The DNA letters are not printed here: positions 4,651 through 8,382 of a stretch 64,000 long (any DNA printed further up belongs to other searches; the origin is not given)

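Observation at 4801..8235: Single 1144-aa polypeptide fusing a GH-like barrel, a NodB-type deacetylase and a processive GT2 synthase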

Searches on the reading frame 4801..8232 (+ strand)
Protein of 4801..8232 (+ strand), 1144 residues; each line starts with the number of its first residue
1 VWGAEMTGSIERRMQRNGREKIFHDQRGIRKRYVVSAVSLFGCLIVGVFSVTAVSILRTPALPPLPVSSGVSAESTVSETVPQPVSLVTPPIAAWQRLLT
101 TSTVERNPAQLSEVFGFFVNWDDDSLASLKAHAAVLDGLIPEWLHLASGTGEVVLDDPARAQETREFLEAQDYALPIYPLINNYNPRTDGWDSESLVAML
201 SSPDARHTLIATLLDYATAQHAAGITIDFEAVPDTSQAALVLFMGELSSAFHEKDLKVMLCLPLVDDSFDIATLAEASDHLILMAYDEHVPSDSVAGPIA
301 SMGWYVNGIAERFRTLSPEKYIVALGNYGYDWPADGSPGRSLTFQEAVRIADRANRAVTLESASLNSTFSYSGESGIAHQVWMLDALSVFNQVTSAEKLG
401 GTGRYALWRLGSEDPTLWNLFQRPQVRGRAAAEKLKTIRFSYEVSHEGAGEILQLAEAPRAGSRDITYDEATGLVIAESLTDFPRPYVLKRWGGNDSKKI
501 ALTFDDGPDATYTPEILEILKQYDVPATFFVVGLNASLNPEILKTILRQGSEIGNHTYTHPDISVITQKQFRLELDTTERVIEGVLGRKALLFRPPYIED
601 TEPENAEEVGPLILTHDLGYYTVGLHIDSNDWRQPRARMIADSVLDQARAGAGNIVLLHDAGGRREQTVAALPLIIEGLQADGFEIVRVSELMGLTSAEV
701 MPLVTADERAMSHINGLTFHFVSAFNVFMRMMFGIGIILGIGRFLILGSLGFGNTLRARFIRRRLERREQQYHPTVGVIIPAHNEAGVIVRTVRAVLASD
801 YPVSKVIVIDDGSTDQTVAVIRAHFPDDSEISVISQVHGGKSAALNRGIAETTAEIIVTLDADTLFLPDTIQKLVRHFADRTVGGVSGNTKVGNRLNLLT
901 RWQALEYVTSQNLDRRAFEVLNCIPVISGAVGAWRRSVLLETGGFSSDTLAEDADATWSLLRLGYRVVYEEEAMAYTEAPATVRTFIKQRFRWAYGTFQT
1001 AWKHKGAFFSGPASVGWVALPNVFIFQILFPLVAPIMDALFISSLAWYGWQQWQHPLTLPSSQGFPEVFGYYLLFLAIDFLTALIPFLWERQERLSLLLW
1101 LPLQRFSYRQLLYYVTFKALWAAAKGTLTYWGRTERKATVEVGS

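Call 5: search_protein_families(library=pfam, proteins=[window:4801-8232:+], max_evalue=0.01)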
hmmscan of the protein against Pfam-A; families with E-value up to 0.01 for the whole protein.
window:4801-8232:+ (1144 aa): 8 families
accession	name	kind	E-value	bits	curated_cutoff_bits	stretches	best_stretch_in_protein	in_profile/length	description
PF13641.12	Glyco_tranf_2_3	-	8.5e-36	124.5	27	1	774-996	1-230/230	Glycosyltransferase like family 2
PF01522.26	Polysacc_deac_1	-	1.5e-32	112.6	23.1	1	495-598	4-106/124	Polysaccharide deacetylase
PF00535.33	Glycos_transf_2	-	4.3e-32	111.8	23.3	1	778-938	2-163/168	Glycosyl transferase family 2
PF13632.12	Glyco_trans_2_3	-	1.3e-27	97.4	27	1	856-1047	1-195/198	Glycosyl transferase family group 2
PF13506.12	Glyco_transf_21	-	4.9e-16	59.1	21.7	1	839-994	16-173/174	Glycosyl transferase family 21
PF00704.34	Glyco_hydro_18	-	1.4e-11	45.1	29.6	1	190-402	73-309/317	Glycosyl hydrolases family 18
PF03142.21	Chitin_synth_2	-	2.3e-07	30.3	27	1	848-921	196-270/527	Chitin synthase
PF10111.15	Glyco_tranf_2_2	-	3.3e-07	30.5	27.3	1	778-876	2-104/276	Glycosyltransferase like family 2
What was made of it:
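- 5137..6063 (+): GH18 (beta/alpha)8 barrel, predicted to be extracytoplasmic. Catalytic D228-x-E230 lies at nt 5482-5490. MAYD is at residue 284 and the beta-8 Trp at 408. Pfam (call 5).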

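Call 6: search_protein_families(library=ncbifam, proteins=[window:4801-8232:+], max_evalue=0.01)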
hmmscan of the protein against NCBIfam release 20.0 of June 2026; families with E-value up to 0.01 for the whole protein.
window:4801-8232:+ (1144 aa): 39 families (the best 25 are shown)
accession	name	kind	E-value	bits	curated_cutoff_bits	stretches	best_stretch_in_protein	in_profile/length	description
TIGR03937.1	PgaC_IcaA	equivalog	3.3e-51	174.5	422.3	1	745-1018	16-291/407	poly-beta-1,6-N-acetyl-D-glucosamine synthase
TIGR02764.1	spore_ybaN_pdaB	equivalog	2e-45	154.9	237.4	1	495-693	3-191/191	polysaccharide deacetylase family sporulation protein PdaB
TIGR04243.1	nodulat_NodB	equivalog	3e-39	134.6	240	1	498-686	2-193/197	chitooligosaccharide deacetylase NodB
NF045821.1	PgAcgDacpgdA1_Bac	equivalog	1.5e-36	125.8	400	1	496-693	86-275/282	peptidoglycan-N-acetylglucosamine deacetylase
NF045820.1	PgAcgDacpgdA_Strep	equivalog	2.1e-34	119.1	800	1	496-694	266-449/463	peptidoglycan-N-acetylglucosamine deacetylase PgdA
TIGR02884.1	spore_pdaA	equivalog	2.3e-31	109.2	298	1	493-693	32-224/224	delta-lactam-biosynthetic de-N-acetylase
TIGR04242.1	nodulat_NodC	equivalog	1.8e-28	99.6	550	1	766-999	40-286/395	chitooligosaccharide synthase NodC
TIGR02873.1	spore_ylxY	hypoth_equivalog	8.7e-28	97.3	391.5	1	464-693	56-267/268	probable sporulation protein, polysaccharide deacetylase family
NF045822.1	PgAcgDacpgdA2_Bac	equivalog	7.3e-27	94.4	400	1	488-687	60-256/274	peptidoglycan-N-acetylglucosamine deacetylase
TIGR03965.1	mycofact_glyco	equivalog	3.2e-26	92.2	280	1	767-1007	69-310/467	mycofactocin biosynthesis glycosyltransferase MftF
TIGR03030.1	CelA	equivalog_domain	1.5e-25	89.3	699.1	2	931-1000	311-380/714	UDP-forming cellulose synthase catalytic subunit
TIGR03111.1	glyc2_xrt_Gpos1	hypoth_equivalog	1e-23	83.8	363.95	1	751-1001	28-290/439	TIGR03111 family XrtG-associated glycosyltransferase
NF041875.1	EPS_EpsD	equivalog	1.5e-21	77.2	370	1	777-1003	2-231/325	exopolysaccharide biosynthesis glycosyltransferase EpsD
NF053846.1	glyco_with_XrtP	equivalog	3.5e-15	55.6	520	1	762-1138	29-439/440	XrtP-associated glycosyltransferase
TIGR04283.1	glyco_like_mftF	equivalog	2.3e-14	53.5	182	1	777-964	2-173/221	TIGR04283 family arsenosugar biosynthesis glycosyltransferase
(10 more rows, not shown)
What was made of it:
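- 6295..6900 (+): CE4/NodB-type deacetylase domain, predicted to be extracytoplasmic. The five CE4 motifs occur in canonical order: TFDDG 503, HTYTH 556, RPPY 594, DSNDW 628, LLHD 657. Pfam and NCBIfam (calls 5, 6).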
